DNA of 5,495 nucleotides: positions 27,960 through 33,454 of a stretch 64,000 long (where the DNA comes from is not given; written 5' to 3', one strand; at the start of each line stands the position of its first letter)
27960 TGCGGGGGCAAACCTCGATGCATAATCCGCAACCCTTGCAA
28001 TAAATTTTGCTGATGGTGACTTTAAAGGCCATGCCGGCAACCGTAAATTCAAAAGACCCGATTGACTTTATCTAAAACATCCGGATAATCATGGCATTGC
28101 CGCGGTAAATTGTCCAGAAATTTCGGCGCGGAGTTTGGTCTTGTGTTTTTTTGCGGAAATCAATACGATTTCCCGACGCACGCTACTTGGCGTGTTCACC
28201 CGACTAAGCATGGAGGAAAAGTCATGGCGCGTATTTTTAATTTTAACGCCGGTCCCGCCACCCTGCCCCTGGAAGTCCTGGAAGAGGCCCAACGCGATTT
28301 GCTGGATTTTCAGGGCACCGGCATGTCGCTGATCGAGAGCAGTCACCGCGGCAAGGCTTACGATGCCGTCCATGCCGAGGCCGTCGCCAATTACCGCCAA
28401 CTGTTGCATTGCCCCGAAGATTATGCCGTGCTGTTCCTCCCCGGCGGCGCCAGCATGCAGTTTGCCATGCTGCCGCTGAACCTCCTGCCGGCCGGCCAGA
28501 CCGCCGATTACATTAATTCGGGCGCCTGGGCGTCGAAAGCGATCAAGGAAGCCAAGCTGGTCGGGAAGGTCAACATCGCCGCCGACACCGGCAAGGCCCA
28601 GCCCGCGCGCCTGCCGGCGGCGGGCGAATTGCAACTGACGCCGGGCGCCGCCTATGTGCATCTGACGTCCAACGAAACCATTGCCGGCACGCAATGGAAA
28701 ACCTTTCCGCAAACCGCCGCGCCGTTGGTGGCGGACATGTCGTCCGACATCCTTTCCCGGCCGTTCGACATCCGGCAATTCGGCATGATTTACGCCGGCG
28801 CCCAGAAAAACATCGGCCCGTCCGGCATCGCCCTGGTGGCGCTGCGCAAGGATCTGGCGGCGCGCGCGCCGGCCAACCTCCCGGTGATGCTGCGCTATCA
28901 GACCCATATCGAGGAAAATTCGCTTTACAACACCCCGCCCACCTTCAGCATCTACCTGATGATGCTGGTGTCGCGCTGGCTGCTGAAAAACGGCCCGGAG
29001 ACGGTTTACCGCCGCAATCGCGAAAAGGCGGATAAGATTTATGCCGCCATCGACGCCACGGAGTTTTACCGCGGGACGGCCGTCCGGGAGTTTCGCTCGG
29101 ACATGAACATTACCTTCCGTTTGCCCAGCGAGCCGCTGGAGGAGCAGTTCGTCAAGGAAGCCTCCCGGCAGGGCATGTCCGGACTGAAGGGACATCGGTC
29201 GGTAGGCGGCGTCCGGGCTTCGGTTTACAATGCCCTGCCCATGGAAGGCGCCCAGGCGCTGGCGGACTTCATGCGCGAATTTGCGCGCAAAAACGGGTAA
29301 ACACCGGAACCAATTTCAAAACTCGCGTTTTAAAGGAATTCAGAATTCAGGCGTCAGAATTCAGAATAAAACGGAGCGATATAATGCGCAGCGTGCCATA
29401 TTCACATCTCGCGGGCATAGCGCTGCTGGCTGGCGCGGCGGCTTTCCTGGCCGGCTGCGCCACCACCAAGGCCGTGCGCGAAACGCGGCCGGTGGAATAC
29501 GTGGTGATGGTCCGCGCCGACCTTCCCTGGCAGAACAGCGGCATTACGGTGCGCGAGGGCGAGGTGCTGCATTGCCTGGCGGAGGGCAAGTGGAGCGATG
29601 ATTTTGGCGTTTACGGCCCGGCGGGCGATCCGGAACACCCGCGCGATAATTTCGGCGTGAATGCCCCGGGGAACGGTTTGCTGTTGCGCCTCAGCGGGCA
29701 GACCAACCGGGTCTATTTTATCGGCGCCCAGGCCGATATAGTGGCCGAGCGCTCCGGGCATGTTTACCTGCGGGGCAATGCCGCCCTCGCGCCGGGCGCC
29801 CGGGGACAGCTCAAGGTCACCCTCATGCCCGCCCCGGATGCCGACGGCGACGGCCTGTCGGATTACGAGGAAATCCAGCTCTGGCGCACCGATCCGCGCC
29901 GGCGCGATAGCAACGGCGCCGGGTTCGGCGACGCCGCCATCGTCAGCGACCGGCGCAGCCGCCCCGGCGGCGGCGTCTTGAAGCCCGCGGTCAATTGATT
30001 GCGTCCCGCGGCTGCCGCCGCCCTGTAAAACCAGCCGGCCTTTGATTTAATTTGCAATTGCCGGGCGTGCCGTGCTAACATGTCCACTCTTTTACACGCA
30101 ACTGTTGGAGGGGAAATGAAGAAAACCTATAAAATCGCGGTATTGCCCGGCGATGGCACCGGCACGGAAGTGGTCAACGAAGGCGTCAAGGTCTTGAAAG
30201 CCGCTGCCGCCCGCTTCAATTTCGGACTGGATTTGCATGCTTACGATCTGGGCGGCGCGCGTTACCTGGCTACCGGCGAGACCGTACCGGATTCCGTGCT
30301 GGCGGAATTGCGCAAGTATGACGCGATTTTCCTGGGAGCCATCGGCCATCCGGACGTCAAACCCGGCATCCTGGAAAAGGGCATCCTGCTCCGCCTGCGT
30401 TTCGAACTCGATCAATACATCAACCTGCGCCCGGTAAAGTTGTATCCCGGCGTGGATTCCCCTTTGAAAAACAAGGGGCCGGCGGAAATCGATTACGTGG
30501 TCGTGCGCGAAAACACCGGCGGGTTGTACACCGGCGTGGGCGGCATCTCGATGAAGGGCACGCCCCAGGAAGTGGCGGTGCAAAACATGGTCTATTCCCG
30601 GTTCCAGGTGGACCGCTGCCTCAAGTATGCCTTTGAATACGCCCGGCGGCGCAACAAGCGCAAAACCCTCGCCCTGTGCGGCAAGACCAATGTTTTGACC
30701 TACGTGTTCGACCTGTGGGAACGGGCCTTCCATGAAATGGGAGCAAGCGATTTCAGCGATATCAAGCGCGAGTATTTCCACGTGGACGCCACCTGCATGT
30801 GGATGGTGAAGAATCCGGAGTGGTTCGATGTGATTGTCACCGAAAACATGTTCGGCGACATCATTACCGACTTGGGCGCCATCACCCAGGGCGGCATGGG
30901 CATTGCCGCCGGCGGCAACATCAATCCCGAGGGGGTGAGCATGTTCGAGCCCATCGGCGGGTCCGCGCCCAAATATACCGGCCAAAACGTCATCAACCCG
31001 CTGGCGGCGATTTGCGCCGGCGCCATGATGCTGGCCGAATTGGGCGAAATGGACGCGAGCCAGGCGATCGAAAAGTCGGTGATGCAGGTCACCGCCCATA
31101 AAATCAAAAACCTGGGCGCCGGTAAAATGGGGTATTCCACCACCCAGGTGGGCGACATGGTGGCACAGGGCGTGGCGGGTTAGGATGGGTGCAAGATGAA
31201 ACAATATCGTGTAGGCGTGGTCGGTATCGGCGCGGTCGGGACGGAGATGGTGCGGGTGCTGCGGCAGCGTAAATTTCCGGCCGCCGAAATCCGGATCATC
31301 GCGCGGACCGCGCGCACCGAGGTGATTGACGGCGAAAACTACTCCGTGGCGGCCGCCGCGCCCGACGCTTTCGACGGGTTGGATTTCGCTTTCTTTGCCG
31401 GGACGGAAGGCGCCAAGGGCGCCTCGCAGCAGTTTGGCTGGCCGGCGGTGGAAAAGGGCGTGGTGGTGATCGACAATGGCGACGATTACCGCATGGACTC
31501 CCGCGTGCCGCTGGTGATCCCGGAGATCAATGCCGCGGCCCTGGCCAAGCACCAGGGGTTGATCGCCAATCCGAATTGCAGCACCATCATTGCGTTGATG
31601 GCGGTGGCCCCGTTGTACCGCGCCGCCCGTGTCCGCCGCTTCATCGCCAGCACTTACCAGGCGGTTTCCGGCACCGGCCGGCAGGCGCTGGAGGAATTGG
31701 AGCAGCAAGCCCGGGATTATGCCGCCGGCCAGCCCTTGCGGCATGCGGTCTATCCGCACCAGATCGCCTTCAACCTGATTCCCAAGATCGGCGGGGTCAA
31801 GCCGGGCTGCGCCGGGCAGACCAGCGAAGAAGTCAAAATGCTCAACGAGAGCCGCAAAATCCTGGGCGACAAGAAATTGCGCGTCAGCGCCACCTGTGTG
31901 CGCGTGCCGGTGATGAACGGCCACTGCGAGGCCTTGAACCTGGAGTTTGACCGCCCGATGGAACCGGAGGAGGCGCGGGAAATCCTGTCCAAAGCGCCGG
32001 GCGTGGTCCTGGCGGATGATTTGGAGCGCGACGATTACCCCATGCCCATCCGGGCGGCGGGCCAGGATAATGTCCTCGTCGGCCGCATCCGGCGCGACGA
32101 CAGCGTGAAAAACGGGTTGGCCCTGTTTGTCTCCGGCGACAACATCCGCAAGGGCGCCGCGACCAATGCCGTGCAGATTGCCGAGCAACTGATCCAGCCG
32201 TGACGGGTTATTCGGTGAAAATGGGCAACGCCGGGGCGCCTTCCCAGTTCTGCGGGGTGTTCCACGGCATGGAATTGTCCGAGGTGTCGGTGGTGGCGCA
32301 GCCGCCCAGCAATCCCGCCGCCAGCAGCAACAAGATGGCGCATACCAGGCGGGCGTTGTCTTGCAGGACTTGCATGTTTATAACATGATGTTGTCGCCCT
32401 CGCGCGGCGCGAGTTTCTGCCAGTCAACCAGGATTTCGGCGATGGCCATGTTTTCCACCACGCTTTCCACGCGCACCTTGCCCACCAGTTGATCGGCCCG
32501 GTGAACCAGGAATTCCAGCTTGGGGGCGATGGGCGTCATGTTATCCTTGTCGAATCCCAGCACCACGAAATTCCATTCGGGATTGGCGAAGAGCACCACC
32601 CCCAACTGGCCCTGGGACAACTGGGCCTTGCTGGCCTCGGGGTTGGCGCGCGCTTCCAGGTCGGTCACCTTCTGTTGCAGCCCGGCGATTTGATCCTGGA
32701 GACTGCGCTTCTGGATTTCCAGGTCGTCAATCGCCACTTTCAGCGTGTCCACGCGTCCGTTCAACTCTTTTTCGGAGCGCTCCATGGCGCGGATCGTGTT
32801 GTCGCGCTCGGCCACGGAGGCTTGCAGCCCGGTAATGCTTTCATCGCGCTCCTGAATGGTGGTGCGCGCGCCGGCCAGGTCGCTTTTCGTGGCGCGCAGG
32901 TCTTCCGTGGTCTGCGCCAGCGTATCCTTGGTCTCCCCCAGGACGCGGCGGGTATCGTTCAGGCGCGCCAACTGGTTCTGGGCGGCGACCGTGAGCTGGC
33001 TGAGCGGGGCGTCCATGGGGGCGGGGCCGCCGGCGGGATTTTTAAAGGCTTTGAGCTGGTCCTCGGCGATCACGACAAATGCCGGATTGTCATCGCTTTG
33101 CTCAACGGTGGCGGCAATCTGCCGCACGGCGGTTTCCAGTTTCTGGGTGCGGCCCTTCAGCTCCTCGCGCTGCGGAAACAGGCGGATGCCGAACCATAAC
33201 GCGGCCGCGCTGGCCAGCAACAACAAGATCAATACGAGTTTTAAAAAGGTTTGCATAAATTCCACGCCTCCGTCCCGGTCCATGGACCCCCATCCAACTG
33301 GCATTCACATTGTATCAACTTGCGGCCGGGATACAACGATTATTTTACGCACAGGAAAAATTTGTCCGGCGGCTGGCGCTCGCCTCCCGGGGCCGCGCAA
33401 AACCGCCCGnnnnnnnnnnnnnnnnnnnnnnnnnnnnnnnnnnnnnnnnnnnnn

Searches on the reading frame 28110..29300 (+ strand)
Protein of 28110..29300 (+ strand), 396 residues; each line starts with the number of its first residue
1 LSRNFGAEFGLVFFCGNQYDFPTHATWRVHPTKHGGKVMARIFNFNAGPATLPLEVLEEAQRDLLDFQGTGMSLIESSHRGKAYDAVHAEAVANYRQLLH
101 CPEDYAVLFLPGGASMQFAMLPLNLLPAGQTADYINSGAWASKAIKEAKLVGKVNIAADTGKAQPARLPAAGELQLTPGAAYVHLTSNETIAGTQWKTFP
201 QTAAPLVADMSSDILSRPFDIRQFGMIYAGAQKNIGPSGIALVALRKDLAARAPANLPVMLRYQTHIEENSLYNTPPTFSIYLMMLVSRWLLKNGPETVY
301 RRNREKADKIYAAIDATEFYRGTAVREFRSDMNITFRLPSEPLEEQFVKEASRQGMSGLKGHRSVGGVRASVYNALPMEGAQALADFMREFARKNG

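Call 36: search_protein_families(library=pfam, max_evalue=0.0001, proteins=[window:28110-29300:+])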
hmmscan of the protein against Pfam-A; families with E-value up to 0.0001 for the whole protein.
window:28110-29300:+ (396 aa): 1 family
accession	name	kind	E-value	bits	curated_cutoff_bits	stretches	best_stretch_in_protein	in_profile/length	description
PF00266.25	Aminotran_5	-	2.2e-34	119.5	21.5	1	42-384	1-371/371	Aminotransferase class-V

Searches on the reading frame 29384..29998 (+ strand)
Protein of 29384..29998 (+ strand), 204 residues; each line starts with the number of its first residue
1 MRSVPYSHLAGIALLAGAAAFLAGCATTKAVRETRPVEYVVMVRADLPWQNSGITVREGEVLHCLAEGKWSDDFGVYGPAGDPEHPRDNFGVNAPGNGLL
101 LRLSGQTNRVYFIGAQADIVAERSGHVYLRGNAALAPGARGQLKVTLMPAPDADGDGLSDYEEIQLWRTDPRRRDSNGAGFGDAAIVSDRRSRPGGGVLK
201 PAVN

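Call 36: search_protein_families(library=pfam, max_evalue=0.0001, proteins=[window:29384-29998:+])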
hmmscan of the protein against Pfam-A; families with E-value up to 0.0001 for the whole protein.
window:29384-29998:+ (204 aa): 1 family
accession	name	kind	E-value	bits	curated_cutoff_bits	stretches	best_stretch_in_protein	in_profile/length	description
PF18884.5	TSP3_bac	-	4.5e-05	23.6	25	1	152-171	1-19/22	Bacterial TSP3 repeat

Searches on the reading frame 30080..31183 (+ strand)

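Call 8: search_protein_families(library=pfam, max_evalue=0.001, proteins=[window:30080-31183:+])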
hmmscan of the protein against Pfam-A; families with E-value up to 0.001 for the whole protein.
window:30080-31183:+ (367 aa): 1 family
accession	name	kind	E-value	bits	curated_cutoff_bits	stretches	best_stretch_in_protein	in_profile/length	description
PF00180.25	Iso_dh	-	6.5e-90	302.3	27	1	18-361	1-348/348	Isocitrate/isopropylmalate dehydrogenase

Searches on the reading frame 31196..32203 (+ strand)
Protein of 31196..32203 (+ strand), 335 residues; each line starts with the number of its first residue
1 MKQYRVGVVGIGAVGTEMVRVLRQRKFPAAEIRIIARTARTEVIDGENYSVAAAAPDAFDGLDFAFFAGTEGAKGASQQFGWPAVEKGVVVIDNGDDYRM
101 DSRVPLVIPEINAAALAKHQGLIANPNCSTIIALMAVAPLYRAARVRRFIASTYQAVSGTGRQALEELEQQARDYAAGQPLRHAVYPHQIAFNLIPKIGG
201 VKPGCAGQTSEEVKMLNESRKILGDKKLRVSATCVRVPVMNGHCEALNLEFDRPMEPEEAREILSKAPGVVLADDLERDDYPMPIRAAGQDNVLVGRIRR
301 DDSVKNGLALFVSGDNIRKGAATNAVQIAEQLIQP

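Call 8: search_protein_families(library=pfam, max_evalue=0.001, proteins=[window:31196-32203:+])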
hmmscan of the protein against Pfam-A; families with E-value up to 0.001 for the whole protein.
window:31196-32203:+ (335 aa): 2 families
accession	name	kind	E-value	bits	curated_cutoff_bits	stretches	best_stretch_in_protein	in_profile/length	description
PF02774.23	Semialdhyde_dhC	-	7.1e-52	176.7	26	1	138-319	2-184/184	Semialdehyde dehydrogenase, dimerisation domain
PF01118.30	Semialdhyde_dh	-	1e-19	71.6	26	1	5-118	1-120/121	Semialdehyde dehydrogenase, NAD binding domain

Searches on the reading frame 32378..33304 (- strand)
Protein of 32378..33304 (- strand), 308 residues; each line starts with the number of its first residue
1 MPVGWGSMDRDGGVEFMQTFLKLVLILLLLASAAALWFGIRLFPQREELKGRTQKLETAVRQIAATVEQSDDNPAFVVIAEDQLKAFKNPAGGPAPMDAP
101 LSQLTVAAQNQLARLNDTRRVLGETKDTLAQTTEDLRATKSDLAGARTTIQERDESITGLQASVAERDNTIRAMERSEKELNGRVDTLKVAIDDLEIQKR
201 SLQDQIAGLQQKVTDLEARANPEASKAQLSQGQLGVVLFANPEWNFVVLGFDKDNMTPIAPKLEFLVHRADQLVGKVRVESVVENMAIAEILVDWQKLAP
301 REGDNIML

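Call 8: search_protein_families(library=pfam, max_evalue=0.001, proteins=[window:32378-33304:-])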
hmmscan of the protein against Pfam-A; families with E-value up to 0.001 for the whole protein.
window:32378-33304:- (308 aa): 0 families

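Call 84: search_protein_families(library=padloc, max_evalue=0.001, proteins=[window:32378-33304:-])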
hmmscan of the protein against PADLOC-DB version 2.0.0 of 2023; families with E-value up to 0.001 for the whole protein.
window:32378-33304:- (308 aa): 12 families
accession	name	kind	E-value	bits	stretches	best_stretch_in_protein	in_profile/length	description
PDLC00519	JetC1|JetC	-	3.4e-06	23.6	1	107-233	627-753/1097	DUF3584 domain; MukB-like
PDLC00551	JetC2|JetC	-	1.8e-05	20.8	1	45-228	783-966/1365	DUF3584 domain; MukB-like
PDLC03868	LmuB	-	2.5e-05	20.8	1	47-221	531-711/1035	-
PDLC03859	LmuB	-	2.6e-05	21.6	1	109-229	352-468/611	-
PDLC00581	JetC3|JetC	-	9.3e-05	18.4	1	43-221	739-907/1473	DUF3584 domain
PDLC00553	JetC2|JetC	-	0.00011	18.3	1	46-227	795-975/1361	DUF3584 domain; MukB-like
PDLC00507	JetC1|JetC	-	0.00013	18.4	1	107-245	683-823/1215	DUF3584 domain; MukB-like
PDLC03861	LmuB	-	0.00029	16.9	1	48-226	508-685/1213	-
PDLC03865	LmuB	-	0.00054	16.3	1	111-219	361-468/1007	-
PDLC00580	JetC3|JetC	-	0.00065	16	1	116-218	287-389/1068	DUF3584 domain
PDLC00535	JetA2|JetA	-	0.00069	17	0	168-221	247-300/487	DUF2397 domain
PDLC00506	JetC1|JetC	-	0.0007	15.7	1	108-221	646-756/1149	DUF3584 domain; MukB-like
